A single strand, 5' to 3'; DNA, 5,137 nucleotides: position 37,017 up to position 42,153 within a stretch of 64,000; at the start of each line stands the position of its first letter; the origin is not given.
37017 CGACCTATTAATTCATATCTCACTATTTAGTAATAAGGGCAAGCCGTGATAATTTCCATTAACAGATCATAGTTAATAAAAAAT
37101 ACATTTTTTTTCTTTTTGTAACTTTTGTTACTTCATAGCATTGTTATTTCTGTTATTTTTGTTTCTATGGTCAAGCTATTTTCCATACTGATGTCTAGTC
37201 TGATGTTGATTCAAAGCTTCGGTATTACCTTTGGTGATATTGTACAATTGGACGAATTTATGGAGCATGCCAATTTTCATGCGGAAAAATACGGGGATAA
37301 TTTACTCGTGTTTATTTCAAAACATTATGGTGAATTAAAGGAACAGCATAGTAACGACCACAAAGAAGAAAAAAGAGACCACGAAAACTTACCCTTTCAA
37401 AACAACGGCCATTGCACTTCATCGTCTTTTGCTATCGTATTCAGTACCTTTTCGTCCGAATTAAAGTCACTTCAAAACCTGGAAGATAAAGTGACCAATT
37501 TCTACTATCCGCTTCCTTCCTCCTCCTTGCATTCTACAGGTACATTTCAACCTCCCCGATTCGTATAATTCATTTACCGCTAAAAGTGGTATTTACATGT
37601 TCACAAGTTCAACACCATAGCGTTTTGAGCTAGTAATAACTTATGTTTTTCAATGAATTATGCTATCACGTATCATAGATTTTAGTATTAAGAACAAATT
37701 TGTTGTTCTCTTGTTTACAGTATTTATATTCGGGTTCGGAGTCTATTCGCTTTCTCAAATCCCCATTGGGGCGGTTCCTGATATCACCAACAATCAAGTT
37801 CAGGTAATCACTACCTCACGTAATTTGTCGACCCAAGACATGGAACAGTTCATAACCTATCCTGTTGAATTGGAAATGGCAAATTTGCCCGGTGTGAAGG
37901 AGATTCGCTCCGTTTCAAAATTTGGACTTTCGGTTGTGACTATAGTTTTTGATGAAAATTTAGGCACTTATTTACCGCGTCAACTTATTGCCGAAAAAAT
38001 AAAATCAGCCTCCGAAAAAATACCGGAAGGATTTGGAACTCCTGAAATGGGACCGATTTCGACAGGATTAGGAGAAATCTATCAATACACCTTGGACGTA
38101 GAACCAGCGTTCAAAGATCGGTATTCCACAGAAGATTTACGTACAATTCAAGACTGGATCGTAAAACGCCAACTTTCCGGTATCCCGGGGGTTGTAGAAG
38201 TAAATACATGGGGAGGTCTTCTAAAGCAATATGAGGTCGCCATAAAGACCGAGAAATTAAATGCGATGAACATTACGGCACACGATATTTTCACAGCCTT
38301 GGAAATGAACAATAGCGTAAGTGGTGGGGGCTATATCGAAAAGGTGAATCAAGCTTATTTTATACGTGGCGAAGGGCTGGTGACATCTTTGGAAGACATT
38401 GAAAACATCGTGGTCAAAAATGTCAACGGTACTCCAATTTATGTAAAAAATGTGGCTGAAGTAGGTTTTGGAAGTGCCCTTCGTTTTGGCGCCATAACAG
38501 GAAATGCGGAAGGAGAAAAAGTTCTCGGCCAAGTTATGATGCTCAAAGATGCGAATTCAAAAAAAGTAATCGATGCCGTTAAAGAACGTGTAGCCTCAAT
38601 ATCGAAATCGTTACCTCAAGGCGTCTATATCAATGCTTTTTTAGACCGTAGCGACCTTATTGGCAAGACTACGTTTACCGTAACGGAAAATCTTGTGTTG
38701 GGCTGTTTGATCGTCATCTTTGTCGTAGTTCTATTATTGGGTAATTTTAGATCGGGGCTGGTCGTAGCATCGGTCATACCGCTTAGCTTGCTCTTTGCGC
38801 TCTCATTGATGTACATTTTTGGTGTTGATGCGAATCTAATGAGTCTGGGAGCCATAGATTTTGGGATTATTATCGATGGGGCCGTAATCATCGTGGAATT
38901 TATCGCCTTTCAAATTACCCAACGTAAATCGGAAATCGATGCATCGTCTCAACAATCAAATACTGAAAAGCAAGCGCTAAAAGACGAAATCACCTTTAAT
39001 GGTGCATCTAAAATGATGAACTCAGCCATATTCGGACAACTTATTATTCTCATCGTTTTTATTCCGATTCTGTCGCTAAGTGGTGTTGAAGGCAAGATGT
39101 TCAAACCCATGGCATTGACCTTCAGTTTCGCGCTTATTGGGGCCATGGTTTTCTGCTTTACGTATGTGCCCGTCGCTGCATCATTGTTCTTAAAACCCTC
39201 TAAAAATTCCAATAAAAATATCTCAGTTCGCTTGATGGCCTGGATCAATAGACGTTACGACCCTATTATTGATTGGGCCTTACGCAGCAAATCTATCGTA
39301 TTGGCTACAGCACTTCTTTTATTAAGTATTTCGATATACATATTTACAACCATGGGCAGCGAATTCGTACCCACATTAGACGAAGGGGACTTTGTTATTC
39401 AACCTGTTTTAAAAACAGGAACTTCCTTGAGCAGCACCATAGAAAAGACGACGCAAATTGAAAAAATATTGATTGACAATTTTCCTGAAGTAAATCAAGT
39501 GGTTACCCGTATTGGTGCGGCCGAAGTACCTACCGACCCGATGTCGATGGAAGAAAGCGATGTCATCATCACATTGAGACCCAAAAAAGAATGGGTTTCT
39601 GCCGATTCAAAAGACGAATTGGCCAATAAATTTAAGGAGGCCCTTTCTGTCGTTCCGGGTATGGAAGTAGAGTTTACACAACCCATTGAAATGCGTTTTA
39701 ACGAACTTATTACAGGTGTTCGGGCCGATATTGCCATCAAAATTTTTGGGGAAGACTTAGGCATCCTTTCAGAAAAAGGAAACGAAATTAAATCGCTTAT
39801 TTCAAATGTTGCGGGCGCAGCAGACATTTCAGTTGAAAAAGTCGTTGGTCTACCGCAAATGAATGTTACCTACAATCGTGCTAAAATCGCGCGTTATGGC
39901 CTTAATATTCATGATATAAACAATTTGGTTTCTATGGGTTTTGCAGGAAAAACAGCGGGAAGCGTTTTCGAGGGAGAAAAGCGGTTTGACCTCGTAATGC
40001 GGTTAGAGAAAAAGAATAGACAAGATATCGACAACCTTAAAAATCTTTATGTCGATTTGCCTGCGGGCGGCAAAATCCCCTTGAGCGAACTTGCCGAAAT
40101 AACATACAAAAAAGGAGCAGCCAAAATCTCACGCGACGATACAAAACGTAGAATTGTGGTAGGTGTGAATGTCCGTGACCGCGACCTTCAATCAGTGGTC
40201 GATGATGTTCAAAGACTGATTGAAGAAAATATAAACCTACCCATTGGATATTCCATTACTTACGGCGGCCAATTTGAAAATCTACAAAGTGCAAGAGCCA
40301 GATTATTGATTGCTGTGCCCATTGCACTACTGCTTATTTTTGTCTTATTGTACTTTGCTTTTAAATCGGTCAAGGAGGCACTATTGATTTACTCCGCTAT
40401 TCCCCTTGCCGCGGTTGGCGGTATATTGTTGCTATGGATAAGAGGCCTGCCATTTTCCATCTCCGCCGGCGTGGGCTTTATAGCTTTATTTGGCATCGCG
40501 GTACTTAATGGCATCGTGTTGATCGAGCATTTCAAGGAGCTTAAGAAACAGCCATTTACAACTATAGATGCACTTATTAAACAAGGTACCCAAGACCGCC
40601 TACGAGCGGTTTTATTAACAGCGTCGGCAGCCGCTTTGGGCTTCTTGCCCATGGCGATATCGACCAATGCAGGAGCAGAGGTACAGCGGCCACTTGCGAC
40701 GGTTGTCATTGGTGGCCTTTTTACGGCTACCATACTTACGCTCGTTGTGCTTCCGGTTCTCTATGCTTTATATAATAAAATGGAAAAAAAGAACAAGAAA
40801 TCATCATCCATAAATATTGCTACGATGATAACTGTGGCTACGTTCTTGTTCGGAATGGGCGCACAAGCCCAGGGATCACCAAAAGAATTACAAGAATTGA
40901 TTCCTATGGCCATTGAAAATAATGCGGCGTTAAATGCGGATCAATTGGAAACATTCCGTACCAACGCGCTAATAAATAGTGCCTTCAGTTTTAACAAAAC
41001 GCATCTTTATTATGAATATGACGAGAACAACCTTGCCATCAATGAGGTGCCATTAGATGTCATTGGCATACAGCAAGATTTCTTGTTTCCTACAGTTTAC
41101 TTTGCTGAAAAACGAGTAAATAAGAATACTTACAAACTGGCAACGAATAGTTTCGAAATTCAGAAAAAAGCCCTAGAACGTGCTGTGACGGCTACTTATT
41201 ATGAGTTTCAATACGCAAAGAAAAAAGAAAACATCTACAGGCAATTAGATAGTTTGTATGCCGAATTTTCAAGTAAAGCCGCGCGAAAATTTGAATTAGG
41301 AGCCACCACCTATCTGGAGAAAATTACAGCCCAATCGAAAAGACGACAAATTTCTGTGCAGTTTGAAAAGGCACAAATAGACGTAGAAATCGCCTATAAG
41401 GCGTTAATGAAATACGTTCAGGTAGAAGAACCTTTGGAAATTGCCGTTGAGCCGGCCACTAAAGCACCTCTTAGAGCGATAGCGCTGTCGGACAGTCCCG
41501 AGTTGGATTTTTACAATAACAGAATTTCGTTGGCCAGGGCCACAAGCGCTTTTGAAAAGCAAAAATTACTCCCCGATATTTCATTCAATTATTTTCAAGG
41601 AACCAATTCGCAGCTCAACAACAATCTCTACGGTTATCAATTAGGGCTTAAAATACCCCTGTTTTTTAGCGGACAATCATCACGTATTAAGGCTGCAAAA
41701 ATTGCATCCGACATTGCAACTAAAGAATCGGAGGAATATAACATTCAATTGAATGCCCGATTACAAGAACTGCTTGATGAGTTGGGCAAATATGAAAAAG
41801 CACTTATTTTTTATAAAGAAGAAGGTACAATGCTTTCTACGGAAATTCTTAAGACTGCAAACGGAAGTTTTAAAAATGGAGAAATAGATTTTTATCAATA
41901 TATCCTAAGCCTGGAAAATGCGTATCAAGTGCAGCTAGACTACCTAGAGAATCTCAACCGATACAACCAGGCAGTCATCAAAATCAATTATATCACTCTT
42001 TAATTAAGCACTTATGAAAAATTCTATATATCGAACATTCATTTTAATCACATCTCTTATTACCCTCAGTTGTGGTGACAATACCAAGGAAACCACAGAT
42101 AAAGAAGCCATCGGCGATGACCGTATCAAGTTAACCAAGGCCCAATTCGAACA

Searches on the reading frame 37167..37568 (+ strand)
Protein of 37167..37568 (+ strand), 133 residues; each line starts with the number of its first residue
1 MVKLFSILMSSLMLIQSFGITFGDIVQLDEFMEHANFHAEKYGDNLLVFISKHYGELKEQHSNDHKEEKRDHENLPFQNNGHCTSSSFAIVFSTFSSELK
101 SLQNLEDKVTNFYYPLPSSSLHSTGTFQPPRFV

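Call 9: search_protein_families(library=pfam, proteins=[window:37167-37568:+], max_evalue=0.01)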
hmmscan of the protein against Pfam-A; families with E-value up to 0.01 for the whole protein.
window:37167-37568:+ (133 aa): 0 families

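Call 38: find_related_loci(query=A2, collection=metagenome_contigs, flank=3000)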
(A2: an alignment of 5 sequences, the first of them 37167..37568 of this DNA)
Query A2 (133 aa) in metagenome_contigs; peptide patterns used: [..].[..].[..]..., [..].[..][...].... (x = any residue, [..] = any of these).
401 stretches matched a pattern; 144 encode a relative of the query (tblastn E <= 1e-3); the best 80 are kept; 80 distinct loci.
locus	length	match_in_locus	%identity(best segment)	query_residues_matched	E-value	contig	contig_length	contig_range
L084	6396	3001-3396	64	1-133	1e-53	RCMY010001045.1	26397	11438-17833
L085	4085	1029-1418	64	1-131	3e-51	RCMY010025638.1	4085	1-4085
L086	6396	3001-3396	63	1-133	2e-50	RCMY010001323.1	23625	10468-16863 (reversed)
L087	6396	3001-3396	62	1-133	4e-45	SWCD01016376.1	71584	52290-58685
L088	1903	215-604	57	1-131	1e-44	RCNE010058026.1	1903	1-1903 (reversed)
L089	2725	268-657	56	1-131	3e-44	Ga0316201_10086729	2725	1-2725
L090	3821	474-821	62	1-117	5e-44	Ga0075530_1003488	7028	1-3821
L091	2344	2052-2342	70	1-98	9e-44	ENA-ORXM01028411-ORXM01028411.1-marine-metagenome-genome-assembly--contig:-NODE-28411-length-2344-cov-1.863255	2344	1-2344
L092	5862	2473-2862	59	1-131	7e-42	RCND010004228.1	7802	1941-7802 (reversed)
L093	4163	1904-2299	57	1-133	4e-40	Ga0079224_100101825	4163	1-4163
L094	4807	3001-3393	52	1-131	5e-40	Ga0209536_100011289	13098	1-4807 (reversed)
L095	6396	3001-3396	58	1-133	1e-39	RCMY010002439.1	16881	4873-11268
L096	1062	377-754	51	1-131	2e-40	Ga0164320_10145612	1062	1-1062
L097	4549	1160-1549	56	1-131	2e-38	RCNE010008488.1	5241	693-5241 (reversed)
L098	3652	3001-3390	59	1-131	1e-38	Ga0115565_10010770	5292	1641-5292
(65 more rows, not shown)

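Call 40: find_homologous_proteins(query=window:37167-37568:+, max_evalue=1e-15)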
Query window:37167-37568:+ (133 aa): 66 proteins with E <= 1e-15 among 75 candidates.
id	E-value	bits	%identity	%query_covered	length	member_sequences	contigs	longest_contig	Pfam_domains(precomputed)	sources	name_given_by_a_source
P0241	1.8e-82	292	100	100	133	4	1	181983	-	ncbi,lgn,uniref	ncbi:hypothetical protein [uncultured Kriegella sp.]|uniref:hypothetical protein n=1 Tax=uncultured 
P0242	2.5e-64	233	83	100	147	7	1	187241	-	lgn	-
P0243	4.1e-63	230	80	100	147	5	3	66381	-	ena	-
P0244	4.7e-58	213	80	91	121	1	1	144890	-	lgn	-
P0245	2.0e-49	185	66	98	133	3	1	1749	-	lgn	-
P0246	2.2e-49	185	67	100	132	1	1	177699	-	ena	-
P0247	4.3e-47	178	64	100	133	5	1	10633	-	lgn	-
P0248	5.5e-46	174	65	100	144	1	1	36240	-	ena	-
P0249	6.0e-46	174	63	100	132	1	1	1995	-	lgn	-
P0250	3.9e-45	171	63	100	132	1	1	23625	-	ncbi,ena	-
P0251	4.0e-45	171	61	100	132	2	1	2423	-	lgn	-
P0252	8.4e-45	170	62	100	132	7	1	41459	-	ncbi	-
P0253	1.0e-44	170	63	97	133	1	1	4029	-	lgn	-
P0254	1.2e-44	170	67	94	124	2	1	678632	-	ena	-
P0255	2.0e-44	169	64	98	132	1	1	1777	-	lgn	-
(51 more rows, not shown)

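Call 41: find_encoding_contigs(protein=P0242, flank=2500, max_places=3)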
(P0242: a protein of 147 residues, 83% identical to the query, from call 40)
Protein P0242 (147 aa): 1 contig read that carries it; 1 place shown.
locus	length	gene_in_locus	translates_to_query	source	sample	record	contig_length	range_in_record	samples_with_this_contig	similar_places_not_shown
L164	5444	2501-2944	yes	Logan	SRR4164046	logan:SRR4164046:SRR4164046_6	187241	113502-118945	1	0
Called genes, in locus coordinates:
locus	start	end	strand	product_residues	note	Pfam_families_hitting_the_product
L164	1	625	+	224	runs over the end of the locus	PF06026:Rib_5-P_isom_A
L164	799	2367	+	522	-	PF02696:SelO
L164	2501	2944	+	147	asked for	-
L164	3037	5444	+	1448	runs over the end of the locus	PF00873:ACR_tran, PF02321:OEP (weak)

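Call 42: find_encoding_contigs(protein=P0243, flank=2500, max_places=3)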
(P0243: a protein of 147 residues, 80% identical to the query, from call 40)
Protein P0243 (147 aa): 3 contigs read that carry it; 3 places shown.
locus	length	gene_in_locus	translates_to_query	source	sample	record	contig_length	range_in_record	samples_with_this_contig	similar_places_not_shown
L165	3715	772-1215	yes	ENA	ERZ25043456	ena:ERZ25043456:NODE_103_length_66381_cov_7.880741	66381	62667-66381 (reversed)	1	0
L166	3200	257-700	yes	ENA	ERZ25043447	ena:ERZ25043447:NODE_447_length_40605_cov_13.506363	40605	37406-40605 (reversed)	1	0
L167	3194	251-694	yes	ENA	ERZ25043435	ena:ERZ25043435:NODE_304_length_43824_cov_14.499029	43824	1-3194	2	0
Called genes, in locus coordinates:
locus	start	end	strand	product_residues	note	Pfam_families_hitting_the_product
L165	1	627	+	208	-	?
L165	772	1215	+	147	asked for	-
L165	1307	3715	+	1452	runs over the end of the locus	PF00873:ACR_tran, PF02321:OEP (weak)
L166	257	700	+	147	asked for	-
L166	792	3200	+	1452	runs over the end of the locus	PF00873:ACR_tran, PF02321:OEP (weak)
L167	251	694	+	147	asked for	-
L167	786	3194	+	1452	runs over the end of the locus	PF00873:ACR_tran, PF02321:OEP (weak)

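Call 43: find_encoding_contigs(protein=P0244, flank=2500, max_places=3)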
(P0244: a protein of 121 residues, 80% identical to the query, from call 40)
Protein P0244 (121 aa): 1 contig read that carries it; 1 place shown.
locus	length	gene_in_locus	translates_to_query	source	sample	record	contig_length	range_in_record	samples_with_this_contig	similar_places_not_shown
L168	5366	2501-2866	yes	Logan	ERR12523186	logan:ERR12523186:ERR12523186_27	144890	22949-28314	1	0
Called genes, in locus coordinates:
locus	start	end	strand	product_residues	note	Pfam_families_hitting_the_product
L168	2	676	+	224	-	PF06026:Rib_5-P_isom_A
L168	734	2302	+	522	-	PF02696:SelO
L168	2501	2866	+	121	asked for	-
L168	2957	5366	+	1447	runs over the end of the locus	PF00873:ACR_tran, PF02321:OEP (faint)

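Call 46: search_protein_families(library=ncbifam, proteins=[window:37167-37568:+], max_evalue=0.001)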
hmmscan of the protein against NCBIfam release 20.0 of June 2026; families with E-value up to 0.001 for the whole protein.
window:37167-37568:+ (133 aa): 0 families

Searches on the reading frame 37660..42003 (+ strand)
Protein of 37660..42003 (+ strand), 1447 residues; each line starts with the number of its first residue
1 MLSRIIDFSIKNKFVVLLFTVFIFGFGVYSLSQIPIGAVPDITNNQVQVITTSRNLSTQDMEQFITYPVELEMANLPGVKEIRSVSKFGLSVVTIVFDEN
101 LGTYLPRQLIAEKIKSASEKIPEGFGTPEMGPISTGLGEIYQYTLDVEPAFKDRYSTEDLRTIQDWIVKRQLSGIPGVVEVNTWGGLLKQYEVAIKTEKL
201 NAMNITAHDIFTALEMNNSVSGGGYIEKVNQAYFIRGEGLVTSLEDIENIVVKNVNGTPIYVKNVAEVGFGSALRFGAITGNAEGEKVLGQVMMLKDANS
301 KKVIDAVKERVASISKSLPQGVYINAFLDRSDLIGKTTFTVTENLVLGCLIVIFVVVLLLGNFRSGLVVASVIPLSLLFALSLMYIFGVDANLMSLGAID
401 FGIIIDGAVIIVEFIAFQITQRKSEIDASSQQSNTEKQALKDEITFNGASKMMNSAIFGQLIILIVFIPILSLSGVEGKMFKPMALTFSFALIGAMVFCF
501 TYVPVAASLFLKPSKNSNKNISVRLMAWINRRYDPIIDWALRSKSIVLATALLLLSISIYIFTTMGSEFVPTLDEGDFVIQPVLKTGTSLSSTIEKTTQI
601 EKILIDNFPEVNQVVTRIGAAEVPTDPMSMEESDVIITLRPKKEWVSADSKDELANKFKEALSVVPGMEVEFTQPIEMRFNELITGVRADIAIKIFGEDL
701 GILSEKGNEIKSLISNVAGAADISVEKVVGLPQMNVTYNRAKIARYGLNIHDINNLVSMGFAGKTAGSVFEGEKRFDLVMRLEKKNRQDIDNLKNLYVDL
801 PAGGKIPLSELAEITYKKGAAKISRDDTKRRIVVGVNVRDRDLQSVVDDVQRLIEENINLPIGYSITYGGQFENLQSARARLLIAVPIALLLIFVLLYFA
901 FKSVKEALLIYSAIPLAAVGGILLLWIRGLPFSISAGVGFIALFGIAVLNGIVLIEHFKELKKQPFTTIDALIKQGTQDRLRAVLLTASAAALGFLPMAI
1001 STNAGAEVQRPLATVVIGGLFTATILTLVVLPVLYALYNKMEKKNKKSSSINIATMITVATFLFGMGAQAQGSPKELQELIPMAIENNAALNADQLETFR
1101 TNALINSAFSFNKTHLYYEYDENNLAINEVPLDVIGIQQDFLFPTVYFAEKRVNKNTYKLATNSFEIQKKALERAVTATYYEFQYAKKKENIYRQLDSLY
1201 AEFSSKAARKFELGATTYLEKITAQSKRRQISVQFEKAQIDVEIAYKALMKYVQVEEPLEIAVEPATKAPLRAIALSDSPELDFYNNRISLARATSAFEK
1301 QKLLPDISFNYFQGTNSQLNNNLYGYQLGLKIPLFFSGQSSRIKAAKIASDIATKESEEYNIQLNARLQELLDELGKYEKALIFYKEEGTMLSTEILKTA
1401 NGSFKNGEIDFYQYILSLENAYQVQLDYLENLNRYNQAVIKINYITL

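Call 9: search_protein_families(library=pfam, proteins=[window:37660-42003:+], max_evalue=0.01)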
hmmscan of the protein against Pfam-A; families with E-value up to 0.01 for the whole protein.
window:37660-42003:+ (1447 aa): 3 families
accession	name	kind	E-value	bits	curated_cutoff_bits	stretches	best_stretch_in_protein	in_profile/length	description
PF00873.25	ACR_tran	-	1.6e-277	923.7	28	1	5-1037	1-1019/1021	AcrB/AcrD/AcrF family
PF02321.23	OEP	-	8.2e-22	78.4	22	2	1271-1446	4-186/187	Outer membrane efflux protein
PF07528.20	DZF_N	-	0.0094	16.4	27.1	0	139-216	17-90/210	DZF N-terminal domain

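Call 46: search_protein_families(library=ncbifam, proteins=[window:37660-42003:+], max_evalue=0.001)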
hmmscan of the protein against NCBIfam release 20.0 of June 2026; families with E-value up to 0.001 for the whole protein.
window:37660-42003:+ (1447 aa): 13 families
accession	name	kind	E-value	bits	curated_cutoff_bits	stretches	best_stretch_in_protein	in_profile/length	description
TIGR00914.1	2A0601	subfamily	0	1162.4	701.45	1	1-1049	1-1046/1051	CusA/CzcA family heavy metal efflux RND transporter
NF033617.1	RND_permease_2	subfamily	5.5e-151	504.6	1250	1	8-1038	3-1007/1009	multidrug efflux RND transporter permease subunit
NF000282.2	RND_permease_1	subfamily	8.7e-106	355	1250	1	16-1037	11-1026/1029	multidrug efflux RND transporter permease subunit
TIGR00915.1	2A0602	subfamily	7.7e-96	322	940.35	1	7-1048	3-1038/1050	efflux RND transporter permease subunit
NF007905.0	PRK10614.1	equivalog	1.5e-93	314.2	1774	1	11-1050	9-1020/1025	multidrug efflux RND transporter permease subunit MdtC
NF007798.0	PRK10503.1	equivalog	1.9e-88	297.3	1584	1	17-1048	24-1032/1040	MdtB/MuxB family multidrug efflux RND transporter permease subunit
NF007133.0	PRK09579.1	equivalog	1.5e-72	244.6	1763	1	7-1049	5-1013/1017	multidrug efflux RND transporter permease subunit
NF007131.0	PRK09577.1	equivalog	9.3e-69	232.2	1768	1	10-1050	6-1034/1045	multidrug efflux RND transporter permease subunit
NF007842.1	PRK10555.1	equivalog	1.5e-66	225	1854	1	9-1039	5-1027/1036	multidrug efflux RND transporter permease AcrD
NF000037.1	RND_perm_OqxB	exception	2.8e-48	164.5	2200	1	10-1046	8-1042/1050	multidrug efflux RND transporter permease subunit OqxB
NF011706.2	PRK15127.1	equivalog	9.7e-44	149.5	2150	1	14-1045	10-1037/1049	multidrug efflux RND transporter permease subunit AcrB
TIGR01844.1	type_I_sec_TolC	subfamily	2.1e-07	30.3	225.15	1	1150-1373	90-325/414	TolC family outer membrane protein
TIGR03480.1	HpnN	hypoth_equivalog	0.00062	17.8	751.85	1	885-1036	717-857/862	hopanoid biosynthesis associated RND transporter like protein HpnN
